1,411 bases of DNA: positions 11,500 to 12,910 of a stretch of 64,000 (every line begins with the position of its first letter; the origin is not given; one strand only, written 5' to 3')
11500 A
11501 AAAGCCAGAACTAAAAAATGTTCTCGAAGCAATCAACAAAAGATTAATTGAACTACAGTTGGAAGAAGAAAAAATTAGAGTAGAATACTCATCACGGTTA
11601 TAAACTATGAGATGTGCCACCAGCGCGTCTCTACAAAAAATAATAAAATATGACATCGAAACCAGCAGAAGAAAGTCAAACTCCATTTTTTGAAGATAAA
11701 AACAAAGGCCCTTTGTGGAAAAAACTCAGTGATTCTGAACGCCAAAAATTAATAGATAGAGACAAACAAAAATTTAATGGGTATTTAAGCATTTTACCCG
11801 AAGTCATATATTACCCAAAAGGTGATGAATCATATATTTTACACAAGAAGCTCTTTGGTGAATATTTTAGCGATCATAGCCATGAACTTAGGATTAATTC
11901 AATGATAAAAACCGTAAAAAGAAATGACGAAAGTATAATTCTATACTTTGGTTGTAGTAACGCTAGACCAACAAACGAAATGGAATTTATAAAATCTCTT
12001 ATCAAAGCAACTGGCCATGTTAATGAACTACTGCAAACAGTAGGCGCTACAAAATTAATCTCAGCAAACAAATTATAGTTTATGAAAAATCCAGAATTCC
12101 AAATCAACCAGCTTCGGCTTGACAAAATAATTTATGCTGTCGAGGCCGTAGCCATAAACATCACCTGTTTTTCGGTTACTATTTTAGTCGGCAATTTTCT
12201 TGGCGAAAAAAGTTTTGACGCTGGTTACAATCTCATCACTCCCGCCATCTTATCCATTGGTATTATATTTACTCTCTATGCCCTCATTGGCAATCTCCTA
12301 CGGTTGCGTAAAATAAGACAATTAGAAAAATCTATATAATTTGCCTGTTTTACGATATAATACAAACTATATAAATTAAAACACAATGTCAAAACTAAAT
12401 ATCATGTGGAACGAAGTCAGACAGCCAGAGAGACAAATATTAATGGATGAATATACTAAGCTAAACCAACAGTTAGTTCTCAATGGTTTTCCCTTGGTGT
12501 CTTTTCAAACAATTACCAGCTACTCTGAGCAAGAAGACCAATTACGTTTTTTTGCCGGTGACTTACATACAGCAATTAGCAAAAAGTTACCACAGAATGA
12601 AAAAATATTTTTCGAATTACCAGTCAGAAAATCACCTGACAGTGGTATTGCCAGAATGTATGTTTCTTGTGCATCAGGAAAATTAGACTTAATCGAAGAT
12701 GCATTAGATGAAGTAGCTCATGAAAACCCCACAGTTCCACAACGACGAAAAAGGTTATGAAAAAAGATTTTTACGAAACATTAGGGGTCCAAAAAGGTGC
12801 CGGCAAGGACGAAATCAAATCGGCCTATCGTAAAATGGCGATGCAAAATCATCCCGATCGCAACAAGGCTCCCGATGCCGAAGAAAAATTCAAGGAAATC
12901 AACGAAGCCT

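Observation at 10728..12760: Five-gene cassette of unknown small proteins inserted between dnaK and dnaJ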

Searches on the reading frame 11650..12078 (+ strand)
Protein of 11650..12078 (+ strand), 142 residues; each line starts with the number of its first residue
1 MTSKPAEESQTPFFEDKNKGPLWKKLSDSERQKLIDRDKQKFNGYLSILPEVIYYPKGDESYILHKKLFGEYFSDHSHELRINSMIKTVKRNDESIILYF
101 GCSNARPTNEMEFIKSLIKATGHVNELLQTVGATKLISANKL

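Call 4: search_protein_families(library=pfam, proteins=[window:11650-12078:+], max_evalue=1)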
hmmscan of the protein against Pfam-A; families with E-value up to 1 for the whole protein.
window:11650-12078:+ (142 aa): 2 families
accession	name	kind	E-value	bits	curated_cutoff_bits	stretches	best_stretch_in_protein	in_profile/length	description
PF03974.18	Ecotin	-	0.21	12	22.2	1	27-59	81-113/122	Ecotin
PF16532.11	Phage_tail_NK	-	0.21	11.6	27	1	77-133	21-79/175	Sf6-type phage tail needle knob or tip of some Caudovirales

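Call 5: search_protein_families(library=ncbifam, proteins=[window:11650-12078:+], max_evalue=1)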
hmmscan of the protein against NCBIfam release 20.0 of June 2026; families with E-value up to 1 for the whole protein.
window:11650-12078:+ (142 aa): 0 families

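Call 6: search_protein_families(library=phrogs, proteins=[window:11650-12078:+], max_evalue=1)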
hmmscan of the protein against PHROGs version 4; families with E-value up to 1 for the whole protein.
window:11650-12078:+ (142 aa): 1 family
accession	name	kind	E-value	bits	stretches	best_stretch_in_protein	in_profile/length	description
phrog_37462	-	unknown function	0.15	13.8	1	54-92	5-42/73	-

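Call 7: search_protein_families(library=padloc, proteins=[window:11650-12078:+], max_evalue=1)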
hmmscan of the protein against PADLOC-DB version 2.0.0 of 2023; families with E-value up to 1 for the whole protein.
window:11650-12078:+ (142 aa): 0 families

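Call 25: find_encoding_contigs(protein=window:11650-12078:+, flank=3000, max_places=6)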
Protein window:11650-12078:+ (142 aa): 4 contigs read that carry it; 3 places shown.
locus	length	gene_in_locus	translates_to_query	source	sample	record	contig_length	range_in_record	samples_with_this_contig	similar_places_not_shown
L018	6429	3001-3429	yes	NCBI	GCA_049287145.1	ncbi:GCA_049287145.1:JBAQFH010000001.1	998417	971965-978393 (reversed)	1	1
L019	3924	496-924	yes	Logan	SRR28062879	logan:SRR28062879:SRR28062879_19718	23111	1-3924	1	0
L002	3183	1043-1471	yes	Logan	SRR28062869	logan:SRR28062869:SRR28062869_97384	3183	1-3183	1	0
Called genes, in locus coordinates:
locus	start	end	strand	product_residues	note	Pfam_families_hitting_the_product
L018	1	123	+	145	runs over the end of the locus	PF01025:GrpE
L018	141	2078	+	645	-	PF00012:HSP70, PF06723:MreB_Mbl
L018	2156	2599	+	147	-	-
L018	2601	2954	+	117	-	-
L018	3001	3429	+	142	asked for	-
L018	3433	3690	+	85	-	-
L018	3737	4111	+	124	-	-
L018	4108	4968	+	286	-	PF00226:DnaJ, PF01556:DnaJ_C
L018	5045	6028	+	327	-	PF08529:NusA_N, PF13184:KH_NusA_1st, PF26594:KH_NusA_2nd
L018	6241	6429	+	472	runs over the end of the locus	PF00009:GTP_EFTU, PF00071:Ras (weak), PF01926:MMR_HSR1, PF02421:FeoB_N (weak), PF08477:Roc (weak), PF09439:SRPRB (weak), PF22042:EF-G_D2, PF11987:IF-2, +2 more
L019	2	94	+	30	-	?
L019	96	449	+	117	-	-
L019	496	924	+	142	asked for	-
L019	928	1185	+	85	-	-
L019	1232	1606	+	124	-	-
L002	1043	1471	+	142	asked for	-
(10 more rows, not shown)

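Call 44: find_homologous_proteins(query=window:11650-12078:+, max_evalue=0.01)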
Query window:11650-12078:+ (142 aa): 2 proteins with E <= 0.01 among 11 candidates.
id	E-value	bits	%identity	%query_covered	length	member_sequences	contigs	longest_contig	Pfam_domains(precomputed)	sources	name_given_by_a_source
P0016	5.7e-89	313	100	100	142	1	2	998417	-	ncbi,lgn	ncbi:MAG: hypothetical protein WAV41_06025 [Microgenomates group bacterium]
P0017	8.5e-30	121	45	100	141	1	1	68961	-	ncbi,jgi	jgi:hypothetical protein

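Call 46: find_encoding_contigs(protein=P0017, flank=8000, max_places=4)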
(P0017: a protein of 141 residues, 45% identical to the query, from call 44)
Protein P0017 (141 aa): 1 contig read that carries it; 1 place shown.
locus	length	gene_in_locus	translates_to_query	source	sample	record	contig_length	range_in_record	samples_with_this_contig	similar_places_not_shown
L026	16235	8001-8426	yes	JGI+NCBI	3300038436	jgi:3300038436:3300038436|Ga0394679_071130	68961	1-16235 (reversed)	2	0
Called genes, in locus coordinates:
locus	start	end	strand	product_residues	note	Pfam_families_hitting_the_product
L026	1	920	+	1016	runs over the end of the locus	PF00580:UvrD-helicase, PF13245:AAA_19, PF13361:UvrD_C, PF13538:UvrD_C_2 (faint), PF12705:PDDEXK_1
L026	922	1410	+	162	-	PF00383:dCMP_cyt_deam_1, PF14437:MafB19-deam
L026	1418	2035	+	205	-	PF00702:Hydrolase, PF13419:HAD_2, PF13242:Hydrolase_like (weak)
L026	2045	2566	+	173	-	PF00293:NUDIX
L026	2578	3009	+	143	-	PF00692:dUTPase, PF22769:DCD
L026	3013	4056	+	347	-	PF02646:RmuC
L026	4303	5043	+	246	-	PF01628:HrcA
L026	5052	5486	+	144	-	PF01025:GrpE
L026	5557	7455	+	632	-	PF00012:HSP70, PF06723:MreB_Mbl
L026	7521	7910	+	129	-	-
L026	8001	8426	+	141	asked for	-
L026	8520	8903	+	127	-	-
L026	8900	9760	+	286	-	PF00226:DnaJ, PF01556:DnaJ_C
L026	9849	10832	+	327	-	PF08529:NusA_N, PF07650:KH_2 (faint), PF13184:KH_NusA_1st, PF26594:KH_NusA_2nd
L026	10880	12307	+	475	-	PF00009:GTP_EFTU, PF00025:Arf (faint), PF01926:MMR_HSR1, PF22042:EF-G_D2, PF11987:IF-2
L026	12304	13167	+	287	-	-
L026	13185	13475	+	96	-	-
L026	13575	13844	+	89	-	PF00312:Ribosomal_S15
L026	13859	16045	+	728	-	PF01138:RNase_PH, PF03725:RNase_PH_C (faint), PF01138:RNase_PH, PF00013:KH_1, PF00575:S1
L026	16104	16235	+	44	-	?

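Call 66: find_related_loci(query=window:11650-12078:+, collection=viral_contigs, flank=5000)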
Query window:11650-12078:+ (142 aa) in viral_contigs; peptide patterns used: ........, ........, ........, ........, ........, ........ (x = any residue, [..] = any of these).
No stretch of DNA in the collection matches any of the patterns.

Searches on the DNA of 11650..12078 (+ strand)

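Call 87: search_rna_families(sources=[L026, L015, L121, L109], threshold=evalue, max_evalue=1)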
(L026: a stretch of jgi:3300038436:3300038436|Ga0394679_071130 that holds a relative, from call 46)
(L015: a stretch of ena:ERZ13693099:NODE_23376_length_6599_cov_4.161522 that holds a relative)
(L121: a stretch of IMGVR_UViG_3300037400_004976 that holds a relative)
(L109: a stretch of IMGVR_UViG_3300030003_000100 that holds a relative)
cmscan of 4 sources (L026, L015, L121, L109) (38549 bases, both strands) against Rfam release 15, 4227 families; matches with E-value up to 1: 2.
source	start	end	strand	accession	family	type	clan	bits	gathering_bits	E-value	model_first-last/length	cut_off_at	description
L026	16026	16090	+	RF02837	anti-hemB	Gene; sRNA;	-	24.6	49.5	0.1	1-81/81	no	Burkholderia RNA 7 (anti-hemB)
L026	2569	2642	+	RF00023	tmRNA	Gene;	CL00001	12.7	47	0.34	82-140/374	no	transfer-messenger RNA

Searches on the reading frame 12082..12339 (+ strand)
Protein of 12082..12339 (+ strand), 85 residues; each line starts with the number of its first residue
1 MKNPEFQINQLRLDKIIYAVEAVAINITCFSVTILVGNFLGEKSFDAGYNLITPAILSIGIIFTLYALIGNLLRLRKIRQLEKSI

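Call 4: search_protein_families(library=pfam, proteins=[window:12082-12339:+], max_evalue=1)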
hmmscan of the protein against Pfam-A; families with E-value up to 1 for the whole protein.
window:12082-12339:+ (85 aa): 3 families
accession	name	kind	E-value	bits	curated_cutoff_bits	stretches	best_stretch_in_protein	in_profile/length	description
PF02118.27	Srg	-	0.018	15.1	22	1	3-70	161-227/275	Srg family chemoreceptor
PF04647.20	AgrB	-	0.036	13.8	23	1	12-42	18-48/185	Accessory gene regulator B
PF15038.11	Jiraiya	-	0.037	14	27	1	21-77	102-160/169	Jiraiya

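Call 5: search_protein_families(library=ncbifam, proteins=[window:12082-12339:+], max_evalue=1)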
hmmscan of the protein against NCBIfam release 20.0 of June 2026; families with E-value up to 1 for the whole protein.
window:12082-12339:+ (85 aa): 0 families

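Call 6: search_protein_families(library=phrogs, proteins=[window:12082-12339:+], max_evalue=1)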
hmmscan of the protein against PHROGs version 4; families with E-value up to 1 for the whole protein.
window:12082-12339:+ (85 aa): 2 families
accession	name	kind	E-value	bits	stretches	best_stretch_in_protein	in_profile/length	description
phrog_16020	-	unknown function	0.28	12.4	0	55-81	7-32/49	-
phrog_1142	-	unknown function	0.29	11.9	0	56-71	39-54/62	-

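Call 7: search_protein_families(library=padloc, proteins=[window:12082-12339:+], max_evalue=1)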
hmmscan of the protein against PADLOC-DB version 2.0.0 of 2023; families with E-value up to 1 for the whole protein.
window:12082-12339:+ (85 aa): 0 families

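Call 96: find_related_loci(query=window:12082-12339:+, collection=viral_contigs, flank=5000)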
Query window:12082-12339:+ (85 aa) in viral_contigs; peptide patterns used: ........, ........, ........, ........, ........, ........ (x = any residue, [..] = any of these).
23 stretches matched a pattern, but none encodes a relative of the query by tblastn (E <= 1e-3).

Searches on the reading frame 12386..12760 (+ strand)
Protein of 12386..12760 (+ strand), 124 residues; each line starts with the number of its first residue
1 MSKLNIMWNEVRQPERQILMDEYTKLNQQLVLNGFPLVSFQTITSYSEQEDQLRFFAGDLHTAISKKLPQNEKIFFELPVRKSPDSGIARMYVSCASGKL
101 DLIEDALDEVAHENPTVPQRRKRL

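Call 4: search_protein_families(library=pfam, proteins=[window:12386-12760:+], max_evalue=1)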
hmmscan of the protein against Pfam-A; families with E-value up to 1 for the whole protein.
window:12386-12760:+ (124 aa): 2 families
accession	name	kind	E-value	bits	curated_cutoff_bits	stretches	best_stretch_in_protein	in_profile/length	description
PF15158.11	TMEM249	-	0.015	15.5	25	1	21-60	122-160/184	Cation channel sperm-associated auxiliary subunit TMEM249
PF21682.2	AF_2299-like_N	-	0.035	14.6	27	1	23-72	57-107/134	CDP-alcohol phosphatidyltransferase AF_2299-like, N-terminal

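Call 5: search_protein_families(library=ncbifam, proteins=[window:12386-12760:+], max_evalue=1)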
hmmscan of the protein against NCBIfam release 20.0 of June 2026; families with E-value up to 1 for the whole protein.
window:12386-12760:+ (124 aa): 0 families

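Call 6: search_protein_families(library=phrogs, proteins=[window:12386-12760:+], max_evalue=1)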
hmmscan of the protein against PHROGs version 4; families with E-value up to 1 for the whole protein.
window:12386-12760:+ (124 aa): 0 families

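Call 7: search_protein_families(library=padloc, proteins=[window:12386-12760:+], max_evalue=1)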
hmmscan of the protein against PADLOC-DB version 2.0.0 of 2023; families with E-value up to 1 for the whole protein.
window:12386-12760:+ (124 aa): 0 families

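Call 27: search_protein_representatives(protein=window:12386-12760:+)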
Query: 124 residues. Proteins with E-value up to 0.001 (for the whole library): 13; up to 1e-10: 3; up to 1e-30: 1. The best 13 are listed.
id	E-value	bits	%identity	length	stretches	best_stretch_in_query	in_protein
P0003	2.2e-62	224.6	100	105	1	20-124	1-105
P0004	5.9e-12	62.1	37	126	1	5-121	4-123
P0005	5.2e-11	59.0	37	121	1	4-110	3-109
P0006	1.7e-08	50.9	31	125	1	7-124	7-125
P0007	1.1e-05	41.9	29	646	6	82-111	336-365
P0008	1.2e-05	41.8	40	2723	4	82-109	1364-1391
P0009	1.4e-05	41.6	27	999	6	57-114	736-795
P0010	3.6e-05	40.2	27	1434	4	78-105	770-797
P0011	5.2e-05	39.7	24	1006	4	84-111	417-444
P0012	5.6e-05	39.6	29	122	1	6-122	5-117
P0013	4.2e-04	36.8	26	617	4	80-107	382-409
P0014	5.1e-04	36.5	32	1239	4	49-102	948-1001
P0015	5.9e-04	36.3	31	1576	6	29-71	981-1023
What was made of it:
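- Tried and rejected: The ankyrin-repeat hits to ORF5 (call 27) cover only a roughly 30-residue helix-turn motif and are not treated as homology.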

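Call 29: find_encoding_contigs(protein=P0004, flank=8000, max_places=4)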
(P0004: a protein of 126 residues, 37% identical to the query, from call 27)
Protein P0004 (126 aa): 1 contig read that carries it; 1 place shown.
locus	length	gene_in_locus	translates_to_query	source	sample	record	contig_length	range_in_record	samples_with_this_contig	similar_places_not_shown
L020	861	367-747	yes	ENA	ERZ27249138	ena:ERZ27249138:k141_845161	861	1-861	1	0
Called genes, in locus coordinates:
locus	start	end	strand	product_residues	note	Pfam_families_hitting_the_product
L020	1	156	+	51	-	?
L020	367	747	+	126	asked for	-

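Call 30: find_encoding_contigs(protein=P0005, flank=8000, max_places=4)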
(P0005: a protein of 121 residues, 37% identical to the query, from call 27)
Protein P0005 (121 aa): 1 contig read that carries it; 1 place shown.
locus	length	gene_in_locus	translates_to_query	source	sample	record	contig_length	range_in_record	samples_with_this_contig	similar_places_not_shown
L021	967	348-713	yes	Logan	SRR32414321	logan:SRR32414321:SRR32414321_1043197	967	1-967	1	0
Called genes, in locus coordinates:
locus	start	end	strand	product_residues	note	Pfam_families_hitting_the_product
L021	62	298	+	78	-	-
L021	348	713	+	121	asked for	-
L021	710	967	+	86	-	?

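Call 31: find_encoding_contigs(protein=P0006, flank=8000, max_places=4)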
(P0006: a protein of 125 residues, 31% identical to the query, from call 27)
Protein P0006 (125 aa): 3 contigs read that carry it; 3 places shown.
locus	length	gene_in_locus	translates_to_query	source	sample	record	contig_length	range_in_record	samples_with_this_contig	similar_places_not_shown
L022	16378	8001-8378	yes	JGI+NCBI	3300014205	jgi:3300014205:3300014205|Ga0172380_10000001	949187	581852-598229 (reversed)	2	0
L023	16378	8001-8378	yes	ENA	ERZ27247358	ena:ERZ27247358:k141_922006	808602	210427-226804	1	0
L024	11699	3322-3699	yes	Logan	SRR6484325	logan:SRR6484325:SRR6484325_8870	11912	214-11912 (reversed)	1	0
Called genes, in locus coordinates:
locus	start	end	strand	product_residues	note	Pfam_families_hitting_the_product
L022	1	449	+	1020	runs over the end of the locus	PF00580:UvrD-helicase, PF01443:Viral_helicase1 (faint), PF13245:AAA_19, PF13538:UvrD_C_2 (faint), PF13361:UvrD_C, PF12705:PDDEXK_1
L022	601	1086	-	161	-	-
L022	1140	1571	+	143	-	PF00692:dUTPase, PF22769:DCD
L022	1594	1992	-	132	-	PF04480:DUF559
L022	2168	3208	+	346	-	PF02646:RmuC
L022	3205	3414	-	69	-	-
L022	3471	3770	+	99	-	PF21956:DUF6922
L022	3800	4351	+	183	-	PF08843:AbiEii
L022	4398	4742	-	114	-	-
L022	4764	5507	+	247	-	PF01628:HrcA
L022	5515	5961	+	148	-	PF01025:GrpE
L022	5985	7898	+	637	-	PF00012:HSP70, PF06723:MreB_Mbl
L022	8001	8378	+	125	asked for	-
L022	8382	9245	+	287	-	PF00226:DnaJ, PF01556:DnaJ_C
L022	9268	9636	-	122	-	-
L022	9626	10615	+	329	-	PF08529:NusA_N (weak), PF13184:KH_NusA_1st, PF26594:KH_NusA_2nd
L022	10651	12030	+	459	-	PF00009:GTP_EFTU, PF01926:MMR_HSR1, PF22042:EF-G_D2, PF11987:IF-2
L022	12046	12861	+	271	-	-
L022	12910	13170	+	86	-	-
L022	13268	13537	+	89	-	PF00312:Ribosomal_S15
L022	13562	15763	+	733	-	PF01138:RNase_PH, PF03725:RNase_PH_C (faint), PF01138:RNase_PH, PF00013:KH_1, PF00575:S1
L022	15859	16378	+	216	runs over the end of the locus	-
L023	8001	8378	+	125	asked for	-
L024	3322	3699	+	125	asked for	-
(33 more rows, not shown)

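Call 32: find_encoding_contigs(protein=P0012, flank=8000, max_places=4)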
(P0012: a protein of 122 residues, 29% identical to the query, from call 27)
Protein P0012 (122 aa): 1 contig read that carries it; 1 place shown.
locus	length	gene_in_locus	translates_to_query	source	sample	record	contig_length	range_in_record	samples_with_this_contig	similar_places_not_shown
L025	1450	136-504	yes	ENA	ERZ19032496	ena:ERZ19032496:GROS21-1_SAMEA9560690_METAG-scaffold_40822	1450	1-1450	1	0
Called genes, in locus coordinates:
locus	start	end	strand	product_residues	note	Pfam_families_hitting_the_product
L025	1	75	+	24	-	?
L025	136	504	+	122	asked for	-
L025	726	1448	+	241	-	?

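Call 47: predict_structure(alignment_id=A1)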
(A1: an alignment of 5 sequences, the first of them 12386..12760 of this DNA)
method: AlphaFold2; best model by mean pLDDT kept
length: 124 residues; sequences in the alignment: 5
mean_pLDDT: 68.1   pTM: 0.59
mean pLDDT of the five models: 68.1, 68.1, 66.5, 63.9, 62.0
residues with pLDDT >= 90: 0; 70-90: 66; 50-70: 41; < 50: 17
segments of 3 or more residues with pLDDT < 50: 1-9, 30-35
pLDDT, mean of each block of 10 residues (from residue 1): 37 60 57 52 80 86 81 73 79 75 81 65 46
secondary structure, 60 per line:
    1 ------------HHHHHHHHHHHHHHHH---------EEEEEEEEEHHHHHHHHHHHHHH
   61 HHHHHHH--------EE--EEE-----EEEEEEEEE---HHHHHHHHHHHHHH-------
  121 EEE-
elements in order: H13-28 E38-46 H47-67 E80-82 E88-96 H100-113 E121-123
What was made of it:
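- On Ferredoxin-like / ACT / PII-type alpha+beta domains (ORF5 family): The model (pLDDT 68, pTM 0.59) has this topology after an N-terminal helix (call 47).
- The ORF5 model has moderate confidence (call 47).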

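Call 57: fold_search(model_id=the predicted structure, library=pdb)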
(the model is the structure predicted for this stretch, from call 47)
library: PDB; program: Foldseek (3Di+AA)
matches with E <= 10: 1386; with E <= 0.001: 0
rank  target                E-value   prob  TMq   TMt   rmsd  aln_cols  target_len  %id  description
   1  6wi5_A                6.4e-03  1.00  0.47  0.61   3.4        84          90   13  De novo designed protein Foldit4 (released 2020-04-22)
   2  3ueb_E                8.7e-03  1.00  0.48  0.55   4.0        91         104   13  Crystal structure of TON_0450 from Thermococcus onnurineus NA1 (released 2012-10-10)
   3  3ueb_A                9.9e-03  1.00  0.44  0.52   4.3        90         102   12  Crystal structure of TON_0450 from Thermococcus onnurineus NA1 (released 2012-10-10)
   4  9hve_K                1.2e-02  0.72  0.33  0.19  15.9       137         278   14  Native human eIF2-eIF2B complex (released 2025-11-19)
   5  1ekr                  1.5e-02  0.84  0.33  0.30   8.8       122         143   11  MOAC PROTEIN FROM E. COLI (released 2000-09-20)
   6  4pya                  1.6e-02  0.93  0.36  0.36   5.8       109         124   11  MoaC K51A in complex with 3',8-cH2GTP (released 2015-04-29)
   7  4ush_B                1.6e-02  0.85  0.35  0.40   8.6        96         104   12  Nitrogen regulatory protein PII from Chlamydomonas reinhardtii in unliganded state (released 2014-12-03)
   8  2mq8_MODEL_1_A        1.9e-02  0.99  0.46  0.50   3.8        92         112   11  Solution NMR Structure of De novo designed protein LFR1 1 with ferredoxin fold, Northeast Structural Genomics  (released 2014-08-20)
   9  6mmo_F                1.9e-02  0.96  0.34  0.46   5.8        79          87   14  Carbon regulatory PII-like protein SbtB from Cyanobium sp. 7001 bound to AMP (released 2019-09-18)
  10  7r2y_A                1.9e-02  0.87  0.31  0.37   5.9        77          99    9  Carbon regulatory PII-like protein SbtB from Synechocystis sp. 6803 in complex with ATP resulting from short ATP soak, (released 2023-02-15)
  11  3ab2_C                2.0e-02  0.99  0.41  0.15   3.8        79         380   11  Crystal structure of aspartate kinase from Corynebacterium glutamicum in complex with threonine (released 2010-06-23)
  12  7r30_B                2.1e-02  0.66  0.28  0.31   6.1        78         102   12  Carbon regulatory PII-like protein SbtB from Synechocystis sp. 6803 in complex with ADP and AMP resulting from ADP soa (released 2023-02-15)
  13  3ueb_C                2.2e-02  0.96  0.40  0.45   4.3        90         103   12  Crystal structure of TON_0450 from Thermococcus onnurineus NA1 (released 2012-10-10)
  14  5l38_A                2.4e-02  0.92  0.33  0.41   4.3        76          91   14  The structure of the hexagonal shell protein MSM0272 from the RMM microcompartment (released 2016-12-14)
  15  3bzq                  2.4e-02  0.92  0.31  0.37   5.4        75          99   13  High resolution crystal structure of Nitrogen Regulatory Protein (Rv2919c) of Mycobacterium tuberculosis (released 2008-04-01)
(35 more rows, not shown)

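Call 58: search_solved_structures(query=A1, max_evalue=10)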
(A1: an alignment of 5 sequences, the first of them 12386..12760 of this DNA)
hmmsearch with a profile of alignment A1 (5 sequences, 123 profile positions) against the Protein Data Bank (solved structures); distinct sequences matched with E-value up to 10: 2.
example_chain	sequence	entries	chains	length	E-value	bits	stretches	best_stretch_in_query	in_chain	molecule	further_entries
1vmb_A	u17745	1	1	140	0.025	18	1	45-105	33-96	30S ribosomal protein S6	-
4ney_A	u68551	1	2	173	0.15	15.5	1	65-112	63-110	Engineered protein OR277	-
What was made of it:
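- On Ferredoxin-like / ACT / PII-type alpha+beta domains (ORF5 family): The PDB profile search gives S6 at E 0.025 (call 58).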

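Call 99: fold_search(model_id=the predicted structure, library=viral)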
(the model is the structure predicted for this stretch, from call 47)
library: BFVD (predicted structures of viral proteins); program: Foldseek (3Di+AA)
matches with E <= 10: 1448; with E <= 0.001: 0
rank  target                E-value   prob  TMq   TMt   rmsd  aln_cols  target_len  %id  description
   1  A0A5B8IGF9            1.7e-03  0.99  0.34  0.40   8.3       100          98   15  C-terminal regulatory domain of Threonine dehydratase [Mimiviridae sp. ChoanoV1]
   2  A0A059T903            5.6e-03  0.85  0.31  0.31  11.7       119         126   18  Uncharacterized protein [Listeria phage LP-048]
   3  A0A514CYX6            6.8e-03  0.98  0.36  0.38   5.6        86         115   19  Uncharacterized protein [Leviviridae sp.]
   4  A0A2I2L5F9            7.2e-03  0.99  0.41  0.37   5.1        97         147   11  Uncharacterized protein [Orpheovirus IHUMI-LCC2]
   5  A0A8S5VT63            9.9e-03  0.51  0.27  0.15  10.9       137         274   10  (no name in the UniProt tables at hand)
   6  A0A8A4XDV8            1.1e-02  0.77  0.36  0.08  13.7       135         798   18  Nonstructural protein [Luscinia cyane Ichthamaparvovirus]
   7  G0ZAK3                1.1e-02  0.99  0.45  0.43   5.0       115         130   15  E4 ORF2 [titi monkey adenovirus 1]
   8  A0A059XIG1            1.2e-02  1.00  0.52  0.50   4.5       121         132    7  E4 15 kDa protein [California sea lion adenovirus 1]
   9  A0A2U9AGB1            1.4e-02  0.93  0.38  0.40   5.7       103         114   16  E4 ORFE [Tree shrew adenovirus serotype 1]
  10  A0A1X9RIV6            1.4e-02  0.84  0.34  0.32   6.7       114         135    8  E4 ORF2 [Bat mastadenovirus WIV17]
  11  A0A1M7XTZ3            1.4e-02  0.66  0.34  0.26  16.4       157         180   15  F-box domain [Cedratvirus A11]
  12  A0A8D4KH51            1.8e-02  0.95  0.36  0.41   4.3        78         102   10  (no name in the UniProt tables at hand)
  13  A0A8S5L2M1            1.8e-02  0.87  0.33  0.36   5.2        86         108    7  Uncharacterized protein [ssRNA phage Gerhypos.3_15]
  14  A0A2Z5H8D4            1.8e-02  0.77  0.31  0.33  10.2        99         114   10  (no name in the UniProt tables at hand)
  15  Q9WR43                2.0e-02  0.69  0.38  0.28  10.2       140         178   14  Uncharacterized protein [Cercopithecine alphaherpesvirus 9]
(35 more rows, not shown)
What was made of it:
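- On Ferredoxin-like / ACT / PII-type alpha+beta domains (ORF5 family): The best Foldseek hits in PDB and BFVD are ferredoxin-fold proteins, but all have E > 1e-3 and TM 0.45-0.6 (calls 57, 99).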
